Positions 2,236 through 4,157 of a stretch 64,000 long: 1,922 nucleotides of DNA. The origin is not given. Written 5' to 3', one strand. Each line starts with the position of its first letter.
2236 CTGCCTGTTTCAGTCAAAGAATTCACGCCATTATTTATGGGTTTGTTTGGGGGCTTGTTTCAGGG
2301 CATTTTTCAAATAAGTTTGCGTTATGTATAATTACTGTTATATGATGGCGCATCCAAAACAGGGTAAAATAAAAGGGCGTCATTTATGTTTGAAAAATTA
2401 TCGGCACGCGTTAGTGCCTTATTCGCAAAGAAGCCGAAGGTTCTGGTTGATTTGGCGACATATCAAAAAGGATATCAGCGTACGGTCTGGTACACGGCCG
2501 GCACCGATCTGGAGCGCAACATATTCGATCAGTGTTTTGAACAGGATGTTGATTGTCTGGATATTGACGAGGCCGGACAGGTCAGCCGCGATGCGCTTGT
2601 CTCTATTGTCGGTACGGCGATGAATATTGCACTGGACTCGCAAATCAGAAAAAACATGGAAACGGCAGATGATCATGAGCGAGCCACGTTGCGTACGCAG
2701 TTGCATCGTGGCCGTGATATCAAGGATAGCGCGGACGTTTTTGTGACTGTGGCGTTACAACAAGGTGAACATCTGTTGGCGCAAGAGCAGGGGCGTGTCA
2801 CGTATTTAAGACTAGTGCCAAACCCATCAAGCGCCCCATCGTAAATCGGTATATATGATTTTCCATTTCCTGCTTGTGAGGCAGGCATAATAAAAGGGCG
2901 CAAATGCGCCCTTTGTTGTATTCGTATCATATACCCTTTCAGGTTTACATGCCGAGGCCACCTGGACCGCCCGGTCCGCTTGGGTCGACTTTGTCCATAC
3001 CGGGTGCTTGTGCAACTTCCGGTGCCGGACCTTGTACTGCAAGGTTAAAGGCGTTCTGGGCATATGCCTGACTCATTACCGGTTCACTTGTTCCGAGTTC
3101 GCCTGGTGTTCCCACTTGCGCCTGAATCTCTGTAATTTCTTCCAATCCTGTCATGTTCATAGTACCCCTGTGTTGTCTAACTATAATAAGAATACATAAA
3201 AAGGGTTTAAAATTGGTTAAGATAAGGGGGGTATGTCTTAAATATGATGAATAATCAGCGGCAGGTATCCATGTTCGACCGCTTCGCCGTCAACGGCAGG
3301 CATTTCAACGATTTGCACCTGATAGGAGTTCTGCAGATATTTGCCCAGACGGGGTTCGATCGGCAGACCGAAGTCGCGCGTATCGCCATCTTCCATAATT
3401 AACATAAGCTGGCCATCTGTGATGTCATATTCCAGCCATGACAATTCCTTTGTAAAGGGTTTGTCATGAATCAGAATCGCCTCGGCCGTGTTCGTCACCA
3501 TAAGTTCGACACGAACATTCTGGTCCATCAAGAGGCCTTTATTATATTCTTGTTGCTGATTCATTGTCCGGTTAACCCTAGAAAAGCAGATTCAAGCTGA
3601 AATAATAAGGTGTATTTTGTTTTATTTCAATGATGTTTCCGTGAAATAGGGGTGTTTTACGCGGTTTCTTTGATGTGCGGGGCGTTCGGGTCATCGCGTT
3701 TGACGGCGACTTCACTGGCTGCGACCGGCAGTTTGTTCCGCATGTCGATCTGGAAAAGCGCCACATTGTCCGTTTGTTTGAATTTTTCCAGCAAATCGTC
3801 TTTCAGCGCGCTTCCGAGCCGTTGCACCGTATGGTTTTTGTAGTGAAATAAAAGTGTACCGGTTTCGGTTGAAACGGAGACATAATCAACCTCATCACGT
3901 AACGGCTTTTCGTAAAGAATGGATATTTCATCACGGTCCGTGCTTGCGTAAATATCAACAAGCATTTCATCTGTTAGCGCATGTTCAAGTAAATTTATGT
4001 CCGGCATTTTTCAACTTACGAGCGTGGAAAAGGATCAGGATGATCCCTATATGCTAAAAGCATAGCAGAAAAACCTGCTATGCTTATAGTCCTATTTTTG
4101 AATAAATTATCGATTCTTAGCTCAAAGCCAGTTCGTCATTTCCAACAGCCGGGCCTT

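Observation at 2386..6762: Six-gene cluster of unrecognisable proteins inserted between lepA and purH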

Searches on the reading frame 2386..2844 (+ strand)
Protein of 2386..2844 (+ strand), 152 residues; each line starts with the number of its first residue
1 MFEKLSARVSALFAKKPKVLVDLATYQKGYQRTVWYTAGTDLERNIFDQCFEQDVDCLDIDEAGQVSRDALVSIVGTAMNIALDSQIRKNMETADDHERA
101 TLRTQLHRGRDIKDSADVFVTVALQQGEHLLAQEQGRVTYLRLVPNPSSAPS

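Call 3: search_protein_families(library=pfam, proteins=[window:2386-2844:+], max_evalue=1)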
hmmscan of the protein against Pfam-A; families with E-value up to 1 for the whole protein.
window:2386-2844:+ (152 aa): 0 families

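Call 4: search_protein_families(library=ncbifam, proteins=[window:2386-2844:+], max_evalue=1)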
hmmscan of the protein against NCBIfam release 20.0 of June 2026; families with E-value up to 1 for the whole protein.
window:2386-2844:+ (152 aa): 0 families

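Call 18: search_protein_families(library=phrogs, proteins=[window:2386-2844:+], max_evalue=1)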
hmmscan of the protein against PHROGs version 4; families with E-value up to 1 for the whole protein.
window:2386-2844:+ (152 aa): 2 families
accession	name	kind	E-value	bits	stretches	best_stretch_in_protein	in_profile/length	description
phrog_8361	-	unknown function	0.039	14.9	1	60-130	62-134/184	-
phrog_16265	-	unknown function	0.36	11.9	0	112-125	47-60/62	-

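Call 19: search_protein_families(library=padloc, proteins=[window:2386-2844:+], max_evalue=1)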
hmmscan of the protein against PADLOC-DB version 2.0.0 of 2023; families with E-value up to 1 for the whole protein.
window:2386-2844:+ (152 aa): 0 families

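Call 39: search_solved_structures(query=window:2386-2844:+, max_evalue=10)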
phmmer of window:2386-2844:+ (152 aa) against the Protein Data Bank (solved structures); distinct sequences matched with E-value up to 10: 1.
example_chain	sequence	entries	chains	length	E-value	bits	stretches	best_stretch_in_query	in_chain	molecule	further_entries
5zks_A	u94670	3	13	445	0.55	13.6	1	36-86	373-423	DFA-IIIase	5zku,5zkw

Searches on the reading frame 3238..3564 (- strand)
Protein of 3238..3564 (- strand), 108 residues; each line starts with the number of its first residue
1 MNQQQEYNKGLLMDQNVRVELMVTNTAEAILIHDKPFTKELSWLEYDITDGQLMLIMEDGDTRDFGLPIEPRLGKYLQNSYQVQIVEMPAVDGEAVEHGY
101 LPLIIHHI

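Call 3: search_protein_families(library=pfam, proteins=[window:3238-3564:-], max_evalue=1)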
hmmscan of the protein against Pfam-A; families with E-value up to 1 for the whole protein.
window:3238-3564:- (108 aa): 1 family
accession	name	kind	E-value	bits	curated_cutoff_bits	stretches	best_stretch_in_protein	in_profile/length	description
PF01287.26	eIF-5a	-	0.014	16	24.2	1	47-82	11-47/69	Eukaryotic elongation factor 5A hypusine, DNA-binding OB fold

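Call 4: search_protein_families(library=ncbifam, proteins=[window:3238-3564:-], max_evalue=1)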
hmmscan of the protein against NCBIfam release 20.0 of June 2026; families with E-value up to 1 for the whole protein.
window:3238-3564:- (108 aa): 0 families

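Call 18: search_protein_families(library=phrogs, proteins=[window:3238-3564:-], max_evalue=1)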
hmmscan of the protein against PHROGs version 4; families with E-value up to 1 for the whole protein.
window:3238-3564:- (108 aa): 0 families

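Call 19: search_protein_families(library=padloc, proteins=[window:3238-3564:-], max_evalue=1)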
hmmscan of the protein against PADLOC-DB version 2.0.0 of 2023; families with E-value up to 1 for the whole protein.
window:3238-3564:- (108 aa): 0 families

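Call 38: search_solved_structures(query=window:3238-3564:-, max_evalue=10)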
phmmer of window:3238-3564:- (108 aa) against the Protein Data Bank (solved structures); distinct sequences matched with E-value up to 10: 8.
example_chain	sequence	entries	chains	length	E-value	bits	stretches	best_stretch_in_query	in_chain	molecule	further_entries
25wn_A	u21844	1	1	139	0.089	16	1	44-82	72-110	Eukaryotic translation initiation factor 5A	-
6q84_C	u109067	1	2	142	0.096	15.9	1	35-82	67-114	Eukaryotic translation initiation factor 5A-1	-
8bn3_eI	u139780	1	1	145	0.1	15.8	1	35-82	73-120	Eukaryotic translation initiation factor 5A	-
6tnu_eI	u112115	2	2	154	0.11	15.7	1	35-82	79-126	Eukaryotic translation initiation factor 5A-1 | eiF5A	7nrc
8t2x_eI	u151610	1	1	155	0.12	15.6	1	35-82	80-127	Eukaryotic translation initiation factor 5A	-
5dat_f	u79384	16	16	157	0.12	15.6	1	35-82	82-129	Eukaryotic translation initiation factor 5A-1 | Eukaryotic translation initiation factor 5A | Translation factor eIF5A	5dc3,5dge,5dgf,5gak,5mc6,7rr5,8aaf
7oya_11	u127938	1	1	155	0.13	15.5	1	34-83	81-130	Eukaryotic translation initiation factor 5A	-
3er0_A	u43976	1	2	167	0.13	15.4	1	35-82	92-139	Eukaryotic translation initiation factor 5A-2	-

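Call 80: search_solved_structures(query=A3, max_evalue=10, show_alignments=2)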
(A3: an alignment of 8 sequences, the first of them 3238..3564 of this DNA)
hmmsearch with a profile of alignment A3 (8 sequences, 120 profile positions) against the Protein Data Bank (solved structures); distinct sequences matched with E-value up to 10: 9.
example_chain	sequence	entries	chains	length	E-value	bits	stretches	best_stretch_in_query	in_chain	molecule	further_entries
3evy_A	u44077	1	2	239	0.066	16.4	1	63-113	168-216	Putative type I restriction enzyme R protein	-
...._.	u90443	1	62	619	0.21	14.7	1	69-101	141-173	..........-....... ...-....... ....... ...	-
4whj_A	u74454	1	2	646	0.22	14.7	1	69-101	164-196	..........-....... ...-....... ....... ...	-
1vmd_A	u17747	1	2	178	0.35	14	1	23-67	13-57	Methylglyoxal synthase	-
3nfg_A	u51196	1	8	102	0.63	13.2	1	12-70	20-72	DNA-directed RNA polymerase I subunit RPA49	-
4p4s_A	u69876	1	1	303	0.86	12.8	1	71-102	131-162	Interferon-induced GTP-binding protein Mx1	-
4p4s_B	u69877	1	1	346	0.95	12.6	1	71-101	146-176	Interferon-induced GTP-binding protein Mx1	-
4p4u_A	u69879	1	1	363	1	12.5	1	71-101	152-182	Interferon-induced GTP-binding protein Mx1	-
4p4t_A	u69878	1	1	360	1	12.5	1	71-101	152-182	Interferon-induced GTP-binding protein Mx1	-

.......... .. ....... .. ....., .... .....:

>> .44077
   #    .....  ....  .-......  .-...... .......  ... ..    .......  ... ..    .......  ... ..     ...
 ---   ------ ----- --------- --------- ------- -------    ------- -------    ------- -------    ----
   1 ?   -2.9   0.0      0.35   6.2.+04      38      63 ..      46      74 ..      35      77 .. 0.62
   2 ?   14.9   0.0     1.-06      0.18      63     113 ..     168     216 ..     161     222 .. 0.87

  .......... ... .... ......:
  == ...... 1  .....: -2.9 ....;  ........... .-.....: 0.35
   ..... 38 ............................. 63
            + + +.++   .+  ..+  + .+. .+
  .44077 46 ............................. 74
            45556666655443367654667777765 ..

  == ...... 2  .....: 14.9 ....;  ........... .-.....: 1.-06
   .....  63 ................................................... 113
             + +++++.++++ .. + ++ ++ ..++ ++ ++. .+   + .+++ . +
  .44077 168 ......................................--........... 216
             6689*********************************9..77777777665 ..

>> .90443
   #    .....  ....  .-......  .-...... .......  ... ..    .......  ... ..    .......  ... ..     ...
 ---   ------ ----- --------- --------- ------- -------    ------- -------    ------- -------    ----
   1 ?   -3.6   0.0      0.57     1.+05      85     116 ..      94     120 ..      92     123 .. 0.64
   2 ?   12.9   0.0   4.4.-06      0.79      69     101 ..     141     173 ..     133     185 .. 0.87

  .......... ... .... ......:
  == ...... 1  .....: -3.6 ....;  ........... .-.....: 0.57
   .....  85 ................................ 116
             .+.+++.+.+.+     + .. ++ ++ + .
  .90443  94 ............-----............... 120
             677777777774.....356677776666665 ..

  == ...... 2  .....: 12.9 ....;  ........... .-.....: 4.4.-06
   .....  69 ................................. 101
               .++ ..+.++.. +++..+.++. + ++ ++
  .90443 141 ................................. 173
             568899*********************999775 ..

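Call 87: predict_structure(alignment_id=A4)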
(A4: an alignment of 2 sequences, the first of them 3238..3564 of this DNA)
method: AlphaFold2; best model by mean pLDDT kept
length: 108 residues; sequences in the alignment: 2
mean_pLDDT: 82.1   pTM: 0.73
mean pLDDT of the five models: 82.1, 81.3, 81.1, 80.3, 77.4
residues with pLDDT >= 90: 20; 70-90: 72; 50-70: 14; < 50: 2
segments of 3 or more residues with pLDDT < 50: none
pLDDT, mean of each block of 10 residues (from residue 1): 68 76 79 84 90 89 84 85 85 79 83
secondary structure, 60 per line:
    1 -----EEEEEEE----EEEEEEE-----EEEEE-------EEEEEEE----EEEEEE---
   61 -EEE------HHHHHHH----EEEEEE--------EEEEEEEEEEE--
elements in order: E6-12 E17-23 E29-33 E41-47 E52-57 E62-64 H71-77 E82-87 E96-106
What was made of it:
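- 3238..3564 (-): o108 (sB), a 108-aa acidic protein and the best-conserved member of the block. The predicted fold is beta-rich with one short helix. AF2 pLDDT 82, pTM 0.73 (call 87).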

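Call 89: fold_search(model_id=the predicted structure, library=pdb)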
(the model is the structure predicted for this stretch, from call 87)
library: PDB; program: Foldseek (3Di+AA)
matches with E <= 10: 990; with E <= 0.001: 0
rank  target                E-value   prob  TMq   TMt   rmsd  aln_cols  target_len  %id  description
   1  5umr                  1.3e-01  0.69  0.34  0.36   7.6        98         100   12  Crystal structure of N-terminal domain of human FACT complex subunit SSRP1 (released 2018-01-31)
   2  7wb4_E                2.0e-01  0.08  0.17  0.02  14.5       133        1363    7  Cryo-EM structure of the NR subunit from X. laevis NPC (released 2022-03-02)
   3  5hy6                  2.2e-01  0.18  0.28  0.23  16.3       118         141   17  Spodoptera frugiperda eukaryotic translation initiation factor EIF5A (released 2016-02-10)
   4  6l1r                  2.4e-01  0.54  0.34  0.35   7.6        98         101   12  Crystal structure of N-terminal domain of human SSRP1 (released 2020-09-30)
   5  9bfq_A                2.5e-01  0.66  0.33  0.05   6.5        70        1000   14  Cryo-EM structure of Sevenless in complex with Bride of Sevenless (released 2025-01-29)
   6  8xkv_B                2.5e-01  0.38  0.24  0.04  12.7        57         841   16  Cryo-EM structure of the Ycf2-FtsHi motor complex from Arabidopsis in Apo state (released 2024-09-11)
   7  7wb4_e                2.5e-01  0.08  0.17  0.02  14.2       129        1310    7  Cryo-EM structure of the NR subunit from X. laevis NPC (released 2022-03-02)
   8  2muy_MODEL_1_A        2.6e-01  0.35  0.22  0.28  12.2        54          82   15  The solution structure of the FtsH periplasmic N-domain (released 2015-01-28)
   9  6qp8_A                2.9e-01  0.35  0.28  0.06  11.7        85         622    9  Drosophila Semaphorin 2b (released 2019-08-21)
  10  7fik_e                3.3e-01  0.07  0.19  0.03  14.4       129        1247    8  The cryo-EM structure of the CR subunit from X. laevis NPC (released 2022-11-09)
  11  7fik_E                3.9e-01  0.10  0.22  0.03  13.8       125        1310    7  The cryo-EM structure of the CR subunit from X. laevis NPC (released 2022-11-09)
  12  7fdp_A                4.1e-01  0.23  0.29  0.11  12.8       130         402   11  Crystal structure of PirB insecticidal protein from Photorhabdus akhurstii (released 2022-07-20)
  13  8dq7_A                5.2e-01  0.28  0.23  0.06  13.3        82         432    6  The structure of NicA2 variant F104L/A107T/S146I/G317D/H368R/L449V/N462S from Pseudomonas putida (released 2023-07-26)
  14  6e2p_A                5.5e-01  0.30  0.30  0.10   7.7        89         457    7  Structure of human JAK2 FERM/SH2 in complex with Leptin Receptor (released 2018-08-08)
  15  3ufi                  5.5e-01  0.06  0.21  0.09  14.5       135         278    9  Crystal structure of a putative cell adhesion protein (BACOVA_04980) from Bacteroides ovatus ATCC 8483 at 2.18 A resolut (released 2011-12-14)
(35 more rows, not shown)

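Call 95: find_related_loci(query=A7, collection=viral_contigs, flank=8000)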
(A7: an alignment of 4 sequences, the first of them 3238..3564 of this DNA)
Query A7 (108 aa) in viral_contigs; peptide patterns used: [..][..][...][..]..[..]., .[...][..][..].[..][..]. (x = any residue, [..] = any of these).
140 stretches matched a pattern, but none encodes a relative of the query by tblastn (E <= 1e-3).

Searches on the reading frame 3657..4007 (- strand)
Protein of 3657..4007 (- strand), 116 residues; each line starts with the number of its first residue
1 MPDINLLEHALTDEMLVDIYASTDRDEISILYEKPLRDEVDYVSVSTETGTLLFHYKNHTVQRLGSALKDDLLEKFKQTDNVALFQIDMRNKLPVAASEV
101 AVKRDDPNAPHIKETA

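Call 3: search_protein_families(library=pfam, proteins=[window:3657-4007:-], max_evalue=1)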
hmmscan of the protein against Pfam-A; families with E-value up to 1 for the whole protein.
window:3657-4007:- (116 aa): 1 family
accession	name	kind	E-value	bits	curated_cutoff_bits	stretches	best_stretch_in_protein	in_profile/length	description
PF02152.23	FolB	-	0.032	15.1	31.8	1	8-102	18-110/113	Dihydroneopterin aldolase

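Call 4: search_protein_families(library=ncbifam, proteins=[window:3657-4007:-], max_evalue=1)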
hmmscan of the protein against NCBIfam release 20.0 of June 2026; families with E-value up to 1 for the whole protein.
window:3657-4007:- (116 aa): 2 families
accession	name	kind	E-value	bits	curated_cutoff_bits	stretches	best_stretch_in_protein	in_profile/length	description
TIGR00525.1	folB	equivalog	0.049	14.1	72.15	1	8-84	20-94/116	dihydroneopterin aldolase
TIGR00526.1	folB_dom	domain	0.13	12.4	45.05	1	14-100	27-111/122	FolB domain-containing protein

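Call 18: search_protein_families(library=phrogs, proteins=[window:3657-4007:-], max_evalue=1)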
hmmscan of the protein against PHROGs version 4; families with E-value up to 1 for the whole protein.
window:3657-4007:- (116 aa): 1 family
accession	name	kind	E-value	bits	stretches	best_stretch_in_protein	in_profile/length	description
phrog_7896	-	unknown function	0.013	16.6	1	37-106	20-89/92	-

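Call 19: search_protein_families(library=padloc, proteins=[window:3657-4007:-], max_evalue=1)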
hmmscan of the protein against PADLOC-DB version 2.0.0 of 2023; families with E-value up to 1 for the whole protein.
window:3657-4007:- (116 aa): 0 families

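Call 30: find_related_loci(query=window:3657-4007:-, collection=genome_contigs, flank=10000)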
Query window:3657-4007:- (116 aa) in genome_contigs; peptide patterns used: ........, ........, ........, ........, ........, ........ (x = any residue, [..] = any of these).
97 stretches matched a pattern, but none encodes a relative of the query by tblastn (E <= 1e-3).

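Call 31: find_related_loci(query=window:3657-4007:-, collection=metagenome_contigs, flank=6000)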
Query window:3657-4007:- (116 aa) in metagenome_contigs; peptide patterns used: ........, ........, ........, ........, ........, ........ (x = any residue, [..] = any of these).
264 stretches matched a pattern; 2 encode a relative of the query (tblastn E <= 1e-3); 2 distinct loci.
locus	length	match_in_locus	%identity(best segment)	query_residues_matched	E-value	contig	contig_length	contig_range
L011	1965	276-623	100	1-116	5e-80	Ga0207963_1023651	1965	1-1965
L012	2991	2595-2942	100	1-116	5e-78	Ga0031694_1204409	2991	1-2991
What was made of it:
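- Tried and rejected: The JGI metagenome scan with o116 returned only two short contigs (call 31).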

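Call 32: find_encoding_contigs(protein=window:3657-4007:-, flank=5000, max_places=10)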
Protein window:3657-4007:- (116 aa): 23 contigs read that carry it; 9 places shown.
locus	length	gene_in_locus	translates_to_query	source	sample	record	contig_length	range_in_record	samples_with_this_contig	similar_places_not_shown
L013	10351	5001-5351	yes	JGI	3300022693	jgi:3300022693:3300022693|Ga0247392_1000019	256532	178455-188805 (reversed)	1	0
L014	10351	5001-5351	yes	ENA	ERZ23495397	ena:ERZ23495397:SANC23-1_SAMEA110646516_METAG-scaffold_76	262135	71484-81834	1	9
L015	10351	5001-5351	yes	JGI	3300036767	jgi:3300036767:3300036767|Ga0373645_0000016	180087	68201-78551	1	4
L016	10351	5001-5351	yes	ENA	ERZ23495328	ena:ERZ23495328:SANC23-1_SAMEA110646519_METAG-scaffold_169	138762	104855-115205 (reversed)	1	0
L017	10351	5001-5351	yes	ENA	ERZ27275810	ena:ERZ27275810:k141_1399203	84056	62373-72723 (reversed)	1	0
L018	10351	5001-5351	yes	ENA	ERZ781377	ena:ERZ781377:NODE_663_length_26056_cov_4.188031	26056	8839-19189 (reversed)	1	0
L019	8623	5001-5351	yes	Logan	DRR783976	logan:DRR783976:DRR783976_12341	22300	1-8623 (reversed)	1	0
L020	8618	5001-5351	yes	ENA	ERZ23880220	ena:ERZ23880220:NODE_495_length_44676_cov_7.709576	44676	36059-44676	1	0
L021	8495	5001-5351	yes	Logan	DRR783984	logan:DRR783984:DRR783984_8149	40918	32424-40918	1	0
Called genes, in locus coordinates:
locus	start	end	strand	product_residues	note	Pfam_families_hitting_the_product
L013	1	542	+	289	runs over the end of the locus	PF03705:CheR_N, PF01739:CheR, PF08242:Methyltransf_12 (faint), PF13649:Methyltransf_25 (faint)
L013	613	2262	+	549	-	PF02142:MGS, PF01808:AICARFT_IMPCHas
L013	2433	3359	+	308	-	-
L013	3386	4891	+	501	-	-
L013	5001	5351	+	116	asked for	-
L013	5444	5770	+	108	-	-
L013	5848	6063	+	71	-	-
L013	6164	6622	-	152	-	-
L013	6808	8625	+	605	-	PF00009:GTP_EFTU, PF03144:GTP_EFTU_D2, PF14492:EFG_III (faint), PF00679:EFG_C, PF06421:LepA_C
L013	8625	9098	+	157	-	PF03073:TspO_MBR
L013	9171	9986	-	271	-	PF05396:Phage_T7_Capsid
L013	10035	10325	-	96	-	PF25181:Phage_Bbp19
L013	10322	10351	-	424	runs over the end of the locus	PF12236:Head-tail_con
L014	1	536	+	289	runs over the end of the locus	PF03705:CheR_N (weak), PF01739:CheR, PF08242:Methyltransf_12 (faint), PF13649:Methyltransf_25 (faint)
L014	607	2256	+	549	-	PF02142:MGS, PF01808:AICARFT_IMPCHas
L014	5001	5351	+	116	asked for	-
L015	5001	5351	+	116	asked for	-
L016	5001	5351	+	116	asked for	-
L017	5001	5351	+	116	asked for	-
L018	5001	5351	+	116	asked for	-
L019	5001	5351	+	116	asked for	-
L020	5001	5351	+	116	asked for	-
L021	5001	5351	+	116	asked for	-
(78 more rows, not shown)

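Call 37: search_solved_structures(query=window:3657-4007:-, max_evalue=10)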
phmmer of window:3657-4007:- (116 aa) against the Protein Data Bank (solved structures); distinct sequences matched with E-value up to 10: 2.
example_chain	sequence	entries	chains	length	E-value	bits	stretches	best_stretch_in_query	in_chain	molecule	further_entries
4m0m_A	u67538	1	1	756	0.021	18.3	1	22-79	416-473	Putative uncharacterized protein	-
9t1s_L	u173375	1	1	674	1.4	12.5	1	44-98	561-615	formate dehydrogenase (coenzyme F420)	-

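Call 63: find_homologous_proteins(query=window:3657-4007:-, max_evalue=0.01)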
Query window:3657-4007:- (116 aa): 1 proteins with E <= 0.01 among 5 candidates.
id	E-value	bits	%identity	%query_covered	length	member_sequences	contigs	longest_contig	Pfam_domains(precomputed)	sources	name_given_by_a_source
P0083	2.7e-67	241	98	100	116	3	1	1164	-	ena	-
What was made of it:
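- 3657..4007 (-): o116 (sA), a 116-aa acidic beta-rich protein. It is the positional counterpart of the 122-161-aa sA proteins of the relatives (direct similarity is weak) and a paralog of o108. No homolog outside the species by word-indexed search (call 63).
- Tried and rejected: The word-indexed search for o116 found only the same species (call 63).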
